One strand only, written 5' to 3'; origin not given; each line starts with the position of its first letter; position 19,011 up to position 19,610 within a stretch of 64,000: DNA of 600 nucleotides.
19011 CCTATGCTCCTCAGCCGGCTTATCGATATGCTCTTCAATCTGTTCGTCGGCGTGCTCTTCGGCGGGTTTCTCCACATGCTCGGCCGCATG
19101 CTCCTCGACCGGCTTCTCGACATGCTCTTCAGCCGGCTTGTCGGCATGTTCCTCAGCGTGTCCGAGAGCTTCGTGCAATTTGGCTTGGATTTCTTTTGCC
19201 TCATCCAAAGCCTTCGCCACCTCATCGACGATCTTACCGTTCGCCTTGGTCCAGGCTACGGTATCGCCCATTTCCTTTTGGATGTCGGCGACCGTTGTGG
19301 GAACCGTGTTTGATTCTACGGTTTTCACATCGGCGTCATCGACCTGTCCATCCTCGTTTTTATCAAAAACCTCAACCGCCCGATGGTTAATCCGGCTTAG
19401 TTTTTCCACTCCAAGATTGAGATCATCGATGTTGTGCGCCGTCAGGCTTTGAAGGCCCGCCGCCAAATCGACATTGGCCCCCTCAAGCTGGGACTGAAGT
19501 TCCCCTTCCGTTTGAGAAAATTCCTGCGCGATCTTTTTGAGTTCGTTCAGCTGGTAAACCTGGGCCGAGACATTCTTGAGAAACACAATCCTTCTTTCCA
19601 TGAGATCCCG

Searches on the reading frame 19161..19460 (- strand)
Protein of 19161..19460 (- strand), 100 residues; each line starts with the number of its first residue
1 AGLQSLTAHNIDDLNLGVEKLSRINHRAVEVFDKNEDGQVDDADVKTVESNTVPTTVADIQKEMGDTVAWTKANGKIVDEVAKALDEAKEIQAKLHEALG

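Call 59: search_protein_families(library=pfam, proteins=[window:19161-19460:-], max_evalue=1)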
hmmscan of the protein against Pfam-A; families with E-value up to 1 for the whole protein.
seq(100 aa): 2 families
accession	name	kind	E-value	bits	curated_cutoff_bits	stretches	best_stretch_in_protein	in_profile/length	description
PF00036.39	EF-hand_1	-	0.097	12.7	25.4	1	28-46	5-23/29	EF hand domain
PF13499.12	EF-hand_7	-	0.11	13.3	30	1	27-64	6-46/67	EF-hand domain pair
